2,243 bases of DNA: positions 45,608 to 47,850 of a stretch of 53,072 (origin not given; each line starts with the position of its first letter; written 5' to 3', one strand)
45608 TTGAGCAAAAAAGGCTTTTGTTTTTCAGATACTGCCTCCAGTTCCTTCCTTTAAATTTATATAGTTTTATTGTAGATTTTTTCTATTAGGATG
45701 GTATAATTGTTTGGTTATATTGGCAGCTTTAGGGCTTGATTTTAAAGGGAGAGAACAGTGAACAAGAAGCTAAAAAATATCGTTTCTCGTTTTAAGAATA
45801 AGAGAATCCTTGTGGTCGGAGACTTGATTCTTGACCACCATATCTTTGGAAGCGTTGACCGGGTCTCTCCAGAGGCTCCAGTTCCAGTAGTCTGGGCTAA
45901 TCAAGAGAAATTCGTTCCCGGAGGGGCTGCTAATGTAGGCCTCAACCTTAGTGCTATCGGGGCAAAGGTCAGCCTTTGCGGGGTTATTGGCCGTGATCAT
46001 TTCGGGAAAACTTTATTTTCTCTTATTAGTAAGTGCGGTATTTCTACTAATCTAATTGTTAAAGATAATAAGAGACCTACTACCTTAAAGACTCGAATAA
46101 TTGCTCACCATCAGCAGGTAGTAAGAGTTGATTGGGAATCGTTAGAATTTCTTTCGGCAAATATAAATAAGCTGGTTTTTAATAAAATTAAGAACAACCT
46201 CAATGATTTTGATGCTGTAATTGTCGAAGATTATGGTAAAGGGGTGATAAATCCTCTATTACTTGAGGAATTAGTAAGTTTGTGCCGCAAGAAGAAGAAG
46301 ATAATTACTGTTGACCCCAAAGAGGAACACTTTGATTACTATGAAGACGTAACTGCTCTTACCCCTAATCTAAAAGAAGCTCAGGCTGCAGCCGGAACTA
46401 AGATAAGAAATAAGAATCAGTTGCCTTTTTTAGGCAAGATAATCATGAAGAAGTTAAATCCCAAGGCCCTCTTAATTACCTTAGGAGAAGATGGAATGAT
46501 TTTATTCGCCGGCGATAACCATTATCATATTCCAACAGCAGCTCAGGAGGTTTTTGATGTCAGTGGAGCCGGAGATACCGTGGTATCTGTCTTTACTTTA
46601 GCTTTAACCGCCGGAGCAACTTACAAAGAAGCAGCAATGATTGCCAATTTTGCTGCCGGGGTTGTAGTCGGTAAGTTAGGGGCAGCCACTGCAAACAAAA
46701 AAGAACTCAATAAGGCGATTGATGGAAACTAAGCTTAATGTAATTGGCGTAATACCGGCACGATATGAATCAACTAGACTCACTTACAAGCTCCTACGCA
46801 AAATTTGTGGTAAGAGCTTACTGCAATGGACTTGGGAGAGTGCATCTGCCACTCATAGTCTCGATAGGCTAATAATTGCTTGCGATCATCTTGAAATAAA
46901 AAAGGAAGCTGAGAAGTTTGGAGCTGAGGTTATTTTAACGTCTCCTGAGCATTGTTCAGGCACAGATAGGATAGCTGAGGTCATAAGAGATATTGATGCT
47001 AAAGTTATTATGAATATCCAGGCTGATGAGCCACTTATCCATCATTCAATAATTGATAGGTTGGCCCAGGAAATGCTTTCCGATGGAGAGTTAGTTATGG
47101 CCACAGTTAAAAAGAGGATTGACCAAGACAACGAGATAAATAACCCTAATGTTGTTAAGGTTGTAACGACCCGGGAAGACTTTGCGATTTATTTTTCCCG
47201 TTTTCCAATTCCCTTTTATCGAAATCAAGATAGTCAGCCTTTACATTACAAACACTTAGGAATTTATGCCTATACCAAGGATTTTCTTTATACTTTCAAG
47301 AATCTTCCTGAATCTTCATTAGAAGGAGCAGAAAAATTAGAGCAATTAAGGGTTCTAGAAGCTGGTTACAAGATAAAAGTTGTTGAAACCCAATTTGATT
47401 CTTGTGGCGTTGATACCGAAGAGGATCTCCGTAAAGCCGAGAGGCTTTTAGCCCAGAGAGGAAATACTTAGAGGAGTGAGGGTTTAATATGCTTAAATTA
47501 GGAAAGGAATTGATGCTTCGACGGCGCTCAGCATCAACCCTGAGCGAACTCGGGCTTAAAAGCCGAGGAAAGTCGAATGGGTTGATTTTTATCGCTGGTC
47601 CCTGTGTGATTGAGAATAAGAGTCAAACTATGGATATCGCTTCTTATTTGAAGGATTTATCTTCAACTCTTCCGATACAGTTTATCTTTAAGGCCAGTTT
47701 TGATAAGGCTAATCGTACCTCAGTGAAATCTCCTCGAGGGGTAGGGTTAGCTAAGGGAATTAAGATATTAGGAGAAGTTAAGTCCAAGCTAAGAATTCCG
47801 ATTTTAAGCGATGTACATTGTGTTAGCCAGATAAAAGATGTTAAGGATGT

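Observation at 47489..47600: Exact 72-nt in-frame insertion of a palindromic repeat in the 5' end of essential kdsA, flanked by a TTGAT duplication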

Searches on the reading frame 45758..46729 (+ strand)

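Call 12: search_protein_families(library=ncbifam, proteins=[window:45758-46729:+])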
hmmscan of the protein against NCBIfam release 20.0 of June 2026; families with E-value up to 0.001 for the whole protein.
window:45758-46729:+ (324 aa): 23 families
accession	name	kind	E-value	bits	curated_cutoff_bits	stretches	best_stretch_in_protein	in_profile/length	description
TIGR02198.1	rfaE_dom_I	equivalog_domain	3.6e-115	384.4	345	1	9-321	2-314/315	D-glycero-beta-D-manno-heptose-7-phosphate kinase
NF008454.0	PRK11316.1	equivalog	9.4e-90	301.5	521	1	7-322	3-313/475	bifunctional D-glycero-beta-D-manno-heptose-7-phosphate kinase/D-glycero-beta-D-manno-heptose 1-phosphate adenylyltransferase HldE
TIGR02152.1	D_ribokin_bact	equivalog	6.7e-26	91.3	299.65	1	18-312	2-289/298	ribokinase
TIGR03168.1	1-PFK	subfamily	1.1e-19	70.6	216.4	1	47-319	27-297/305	hexose kinase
TIGR03828.1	pfkB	equivalog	1e-18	67.5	292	1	46-319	26-297/305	1-phosphofructokinase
TIGR04382.1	myo_inos_iolC_N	equivalog_domain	1.1e-16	61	300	2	230-313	215-299/309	5-dehydro-2-deoxygluconokinase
NF008353.0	PRK11142.1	equivalog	4.6e-16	59.2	341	1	15-312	3-292/307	ribokinase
NF041320.1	pfkB_Halo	equivalog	8.9e-14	51.6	400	1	44-319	26-292/302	1-phosphofructokinase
NF007321.0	PRK09813.1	equivalog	2e-13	50.4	247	1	233-303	184-254/261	fructoselysine 6-kinase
NF006957.1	PRK09434.1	equivalog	4.2e-13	49.5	450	2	227-297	204-274/302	fructokinase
NF040938.1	KDG_KDGal_kin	equivalog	7.4e-12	45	400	2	230-307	210-287/305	bifunctional 2-dehydro-3-deoxygluconokinase/2-dehydro-3-deoxygalactonokinase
NF053626.1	RibKinHalex1628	equivalog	2.5e-10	40.3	330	1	44-122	28-106/293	ATP-dependent ribose-1-phosphate kinase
NF041134.1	R1P_kin_Thcocales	equivalog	5.4e-10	39.2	500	1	230-312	188-271/291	ADP-dependent ribose-1-phosphate kinase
NF007068.0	PRK09513.1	equivalog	2.4e-09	36.8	432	1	54-319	39-301/312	1-phosphofructokinase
NF047869.1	myo_kin_aldol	exception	9.5e-09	34.1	600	1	254-313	262-321/586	bifunctional 5-dehydro-2-deoxygluconokinase/5-dehydro-2-deoxyphosphogluconate aldolase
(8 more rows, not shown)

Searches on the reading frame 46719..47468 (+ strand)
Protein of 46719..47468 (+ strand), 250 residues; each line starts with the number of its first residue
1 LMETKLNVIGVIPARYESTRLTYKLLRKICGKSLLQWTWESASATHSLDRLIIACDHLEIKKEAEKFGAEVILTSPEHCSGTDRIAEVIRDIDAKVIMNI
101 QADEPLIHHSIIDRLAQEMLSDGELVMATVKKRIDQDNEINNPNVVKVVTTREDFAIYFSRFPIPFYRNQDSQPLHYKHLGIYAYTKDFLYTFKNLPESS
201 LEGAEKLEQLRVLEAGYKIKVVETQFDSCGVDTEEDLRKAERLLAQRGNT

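Call 12: search_protein_families(library=ncbifam, proteins=[window:46719-47468:+])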
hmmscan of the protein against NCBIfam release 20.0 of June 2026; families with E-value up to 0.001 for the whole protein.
window:46719-47468:+ (250 aa): 12 families
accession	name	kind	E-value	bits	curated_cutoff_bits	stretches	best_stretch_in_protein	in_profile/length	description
NF003952.0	PRK05450.1-5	subfamily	1e-88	296.7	193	1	7-247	2-248/250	3-deoxy-manno-octulosonate cytidylyltransferase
NF009905.0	PRK13368.1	subfamily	5.9e-79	264.8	255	1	7-246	2-240/243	3-deoxy-manno-octulosonate cytidylyltransferase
NF003950.0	PRK05450.1-3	subfamily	1.2e-74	250.7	234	1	7-248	2-246/248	3-deoxy-manno-octulosonate cytidylyltransferase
TIGR00466.1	kdsB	equivalog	1.9e-60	204.3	155.2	1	11-237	6-240/241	3-deoxy-manno-octulosonate cytidylyltransferase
NF003948.0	PRK05450.1-1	equivalog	1e-58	198.5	281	1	6-247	4-246/248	3-deoxy-manno-octulosonate cytidylyltransferase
TIGR03584.1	PseF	equivalog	2.8e-10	40.2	205.7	1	9-81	1-73/222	pseudaminic acid cytidylyltransferase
NF010933.0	PRK14353.1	equivalog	4.4e-06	25.6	505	1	11-131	9-136/453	bifunctional UDP-N-acetylglucosamine diphosphorylase/glucosamine-1-phosphate N-acetyltransferase GlmU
TIGR00453.1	ispD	equivalog_domain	3.5e-05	23.4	181.3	0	11-132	3-132/219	2-C-methyl-D-erythritol 4-phosphate cytidylyltransferase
NF010939.0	PRK14359.1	equivalog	0.0001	21.1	592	1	22-131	20-127/430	bifunctional UDP-N-acetylglucosamine diphosphorylase/glucosamine-1-phosphate N-acetyltransferase GlmU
TIGR01173.1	glmU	equivalog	0.00012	21.1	366.85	1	22-130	18-127/452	bifunctional UDP-N-acetylglucosamine diphosphorylase/glucosamine-1-phosphate N-acetyltransferase GlmU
NF001457.0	PRK00317.1-3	equivalog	0.00043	19.8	164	1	23-132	18-126/200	molybdenum cofactor guanylyltransferase MobA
TIGR02665.1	molyb_mobA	equivalog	0.00096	19.2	151.85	0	24-132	19-127/186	molybdenum cofactor guanylyltransferase MobA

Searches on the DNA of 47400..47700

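Call 7: search_rna_families(source=window, start=47400, end=47700, threshold=evalue, max_evalue=10, show_alignments=3)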
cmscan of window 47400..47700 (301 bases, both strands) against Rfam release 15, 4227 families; matches with E-value up to 10: 1.
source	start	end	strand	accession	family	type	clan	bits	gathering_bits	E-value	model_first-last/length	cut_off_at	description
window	47514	47537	-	RF01304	sR5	Gene; snRNA; snoRNA; CD-box;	-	9.6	40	8.6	1-53/53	no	Small nucleolar RNA sR5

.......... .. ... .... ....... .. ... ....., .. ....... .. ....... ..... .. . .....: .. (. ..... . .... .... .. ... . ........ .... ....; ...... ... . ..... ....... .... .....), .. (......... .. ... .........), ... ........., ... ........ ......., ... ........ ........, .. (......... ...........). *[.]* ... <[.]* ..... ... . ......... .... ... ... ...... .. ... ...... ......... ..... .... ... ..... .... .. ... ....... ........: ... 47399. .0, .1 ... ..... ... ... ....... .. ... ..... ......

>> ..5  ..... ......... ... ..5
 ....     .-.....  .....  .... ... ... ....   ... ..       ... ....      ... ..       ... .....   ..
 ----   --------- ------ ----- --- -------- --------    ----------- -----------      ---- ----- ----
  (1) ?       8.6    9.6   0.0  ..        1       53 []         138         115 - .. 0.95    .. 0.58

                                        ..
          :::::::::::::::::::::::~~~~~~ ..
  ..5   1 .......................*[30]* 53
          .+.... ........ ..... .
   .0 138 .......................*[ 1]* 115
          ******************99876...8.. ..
